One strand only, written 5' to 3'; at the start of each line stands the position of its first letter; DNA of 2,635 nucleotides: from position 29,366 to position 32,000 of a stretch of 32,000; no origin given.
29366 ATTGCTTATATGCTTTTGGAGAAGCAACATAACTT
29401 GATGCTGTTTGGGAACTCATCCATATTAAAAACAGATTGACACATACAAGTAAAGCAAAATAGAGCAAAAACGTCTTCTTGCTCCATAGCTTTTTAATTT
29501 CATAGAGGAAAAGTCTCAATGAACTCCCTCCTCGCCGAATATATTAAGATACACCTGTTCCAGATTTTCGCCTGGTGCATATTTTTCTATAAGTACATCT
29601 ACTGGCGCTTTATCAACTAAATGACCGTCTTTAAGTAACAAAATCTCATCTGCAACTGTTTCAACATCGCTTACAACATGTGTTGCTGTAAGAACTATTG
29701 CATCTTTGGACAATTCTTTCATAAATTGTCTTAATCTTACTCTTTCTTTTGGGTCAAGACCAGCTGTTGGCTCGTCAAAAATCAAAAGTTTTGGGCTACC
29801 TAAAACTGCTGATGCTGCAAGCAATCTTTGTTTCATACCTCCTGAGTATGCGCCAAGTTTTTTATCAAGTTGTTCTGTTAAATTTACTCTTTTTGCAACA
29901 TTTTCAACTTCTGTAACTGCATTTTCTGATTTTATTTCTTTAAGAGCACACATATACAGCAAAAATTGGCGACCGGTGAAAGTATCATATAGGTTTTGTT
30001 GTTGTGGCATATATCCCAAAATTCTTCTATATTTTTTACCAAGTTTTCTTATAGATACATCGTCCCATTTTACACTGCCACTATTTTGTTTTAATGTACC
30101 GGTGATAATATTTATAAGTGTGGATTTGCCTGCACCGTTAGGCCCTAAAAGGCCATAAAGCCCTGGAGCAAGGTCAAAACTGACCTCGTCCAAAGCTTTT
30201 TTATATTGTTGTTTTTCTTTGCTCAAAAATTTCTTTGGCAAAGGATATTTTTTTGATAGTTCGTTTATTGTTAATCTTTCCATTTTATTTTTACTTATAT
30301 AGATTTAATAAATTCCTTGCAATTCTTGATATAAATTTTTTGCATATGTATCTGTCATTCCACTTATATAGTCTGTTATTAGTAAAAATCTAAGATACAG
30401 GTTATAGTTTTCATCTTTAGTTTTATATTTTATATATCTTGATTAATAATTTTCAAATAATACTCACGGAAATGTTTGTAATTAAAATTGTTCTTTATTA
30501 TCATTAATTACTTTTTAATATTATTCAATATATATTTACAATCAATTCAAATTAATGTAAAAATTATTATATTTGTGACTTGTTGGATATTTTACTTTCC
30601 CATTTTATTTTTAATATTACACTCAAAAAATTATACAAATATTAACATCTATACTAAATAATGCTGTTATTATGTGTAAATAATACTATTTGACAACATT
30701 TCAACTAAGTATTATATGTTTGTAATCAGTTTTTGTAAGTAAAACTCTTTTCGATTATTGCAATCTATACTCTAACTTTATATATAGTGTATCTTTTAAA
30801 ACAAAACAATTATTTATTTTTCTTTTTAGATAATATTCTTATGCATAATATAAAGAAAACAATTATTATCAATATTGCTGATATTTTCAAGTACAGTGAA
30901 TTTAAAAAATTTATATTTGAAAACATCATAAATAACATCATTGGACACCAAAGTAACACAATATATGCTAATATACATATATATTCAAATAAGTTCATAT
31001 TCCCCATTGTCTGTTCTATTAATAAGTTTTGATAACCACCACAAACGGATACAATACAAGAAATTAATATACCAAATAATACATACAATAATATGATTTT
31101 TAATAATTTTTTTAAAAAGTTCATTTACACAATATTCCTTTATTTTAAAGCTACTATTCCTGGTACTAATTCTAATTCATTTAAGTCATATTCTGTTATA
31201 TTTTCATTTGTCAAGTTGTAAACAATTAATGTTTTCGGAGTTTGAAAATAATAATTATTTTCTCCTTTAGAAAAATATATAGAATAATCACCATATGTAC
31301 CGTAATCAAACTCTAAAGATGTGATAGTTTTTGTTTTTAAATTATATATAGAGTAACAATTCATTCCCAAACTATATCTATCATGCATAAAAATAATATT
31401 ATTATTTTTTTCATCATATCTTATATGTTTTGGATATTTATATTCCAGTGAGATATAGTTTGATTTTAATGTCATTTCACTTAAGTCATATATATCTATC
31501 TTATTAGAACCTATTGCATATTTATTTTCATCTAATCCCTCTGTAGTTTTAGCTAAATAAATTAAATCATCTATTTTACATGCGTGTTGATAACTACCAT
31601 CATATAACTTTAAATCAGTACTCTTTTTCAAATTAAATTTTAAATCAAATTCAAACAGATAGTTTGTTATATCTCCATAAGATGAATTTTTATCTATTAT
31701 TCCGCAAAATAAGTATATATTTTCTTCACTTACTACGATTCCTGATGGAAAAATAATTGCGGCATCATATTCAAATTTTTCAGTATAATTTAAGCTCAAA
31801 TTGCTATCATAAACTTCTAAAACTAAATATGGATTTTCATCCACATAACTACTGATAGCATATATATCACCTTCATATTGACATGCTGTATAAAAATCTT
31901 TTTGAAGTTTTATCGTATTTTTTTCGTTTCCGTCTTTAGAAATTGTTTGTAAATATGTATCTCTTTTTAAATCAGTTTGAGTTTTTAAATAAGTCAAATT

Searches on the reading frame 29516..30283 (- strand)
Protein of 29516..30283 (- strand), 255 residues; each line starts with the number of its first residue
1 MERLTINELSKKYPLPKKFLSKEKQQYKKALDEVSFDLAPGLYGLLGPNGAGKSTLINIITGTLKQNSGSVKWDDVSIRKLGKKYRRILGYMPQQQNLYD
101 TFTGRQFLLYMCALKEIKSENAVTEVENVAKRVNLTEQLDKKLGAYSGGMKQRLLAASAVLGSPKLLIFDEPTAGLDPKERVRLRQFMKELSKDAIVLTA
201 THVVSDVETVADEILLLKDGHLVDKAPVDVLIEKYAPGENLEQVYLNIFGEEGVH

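Call 9: search_protein_families(library=pfam, proteins=[window:29516-30283:-], max_evalue=0.01)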
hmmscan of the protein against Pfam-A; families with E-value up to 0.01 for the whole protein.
window:29516-30283:- (255 aa): 8 families
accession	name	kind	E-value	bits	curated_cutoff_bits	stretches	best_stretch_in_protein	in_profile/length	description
PF00005.33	ABC_tran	-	5.4e-29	102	25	1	31-174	1-137/137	ABC transporter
PF13304.12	AAA_21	-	6.1e-12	46.7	27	2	147-202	239-298/304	AAA domain, putative AbiEii toxin, Type IV TA system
PF02463.25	SMC_N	-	4.7e-07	29.9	40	0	29-65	12-49/220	RecF/RecN/SMC N terminal domain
PF13476.12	AAA_23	-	3.8e-06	28.1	27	1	32-68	11-47/201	AAA domain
PF03193.22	RsgA_GTPase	-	1.2e-05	25.6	30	1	25-72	91-138/174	RsgA GTPase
PF13175.12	AAA_15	-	0.0024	18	32.1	0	30-74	13-61/374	AAA ATPase domain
PF00910.28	RNA_helicase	-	0.0031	18.4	21.5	1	45-103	3-59/105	RNA helicase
PF13555.12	AAA_29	-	0.0041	17.3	27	1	41-58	23-40/61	P-loop containing region of AAA domain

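Call 44: search_protein_families(library=padloc, max_evalue=0.01, proteins=[window:29516-30283:-])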
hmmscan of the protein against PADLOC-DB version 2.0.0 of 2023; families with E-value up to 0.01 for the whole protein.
window:29516-30283:- (255 aa): 41 families (the best 25 are shown)
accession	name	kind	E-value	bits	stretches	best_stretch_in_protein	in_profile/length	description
PDLC04135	mad3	-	1.3e-27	95.3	2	132-220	250-340/374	mads_3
PDLC02980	AriA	-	4.1e-12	44.7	2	147-202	239-298/304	-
PDLC04140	mad8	-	1e-10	39.6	1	20-201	6-230/314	mads_8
PDLC04175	HEC-01A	-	2.3e-07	28.2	1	163-209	268-314/363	-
PDLC04176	HEC-01A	-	6.7e-07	27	1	163-217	276-331/371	-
PDLC00091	GajA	-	2.5e-06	24.6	1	25-67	9-51/627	AAA ATPase domain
PDLC04164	AriA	-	2.8e-06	25.1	0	140-203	166-232/253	-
PDLC02914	ATPase-Toprim_I-B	-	3.8e-06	24.4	0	33-61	17-46/443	-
PDLC04146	HEC-02B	-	6.3e-06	23.4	0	29-80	11-62/344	-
PDLC04213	HEC-02A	-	2.5e-05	22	0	157-202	225-271/337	-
PDLC04177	HEC-01A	-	3.7e-05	20.9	0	154-209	284-342/393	-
PDLC03878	NsnB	-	4e-05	21.6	0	25-65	7-46/345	-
PDLC00096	GajA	-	4.7e-05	20.3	1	27-66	11-50/630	AAA ATPase domain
PDLC03859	LmuB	-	8e-05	20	1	34-81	17-73/611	-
PDLC04178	HEC-01A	-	9.2e-05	19.6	0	29-58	18-46/399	-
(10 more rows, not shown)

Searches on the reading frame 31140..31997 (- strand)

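Call 9: search_protein_families(library=pfam, proteins=[window:31140-31997:-], max_evalue=0.01)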
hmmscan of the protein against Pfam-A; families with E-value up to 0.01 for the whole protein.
window:31140-31997:- (285 aa): 1 family
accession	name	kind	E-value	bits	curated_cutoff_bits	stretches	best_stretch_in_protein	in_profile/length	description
PF13964.12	Kelch_6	-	0.00036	20.9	25.3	0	35-64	4-34/50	Kelch motif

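Call 44: search_protein_families(library=padloc, max_evalue=0.01, proteins=[window:31140-31997:-])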
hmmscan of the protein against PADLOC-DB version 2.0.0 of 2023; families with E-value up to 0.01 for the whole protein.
window:31140-31997:- (285 aa): 0 families
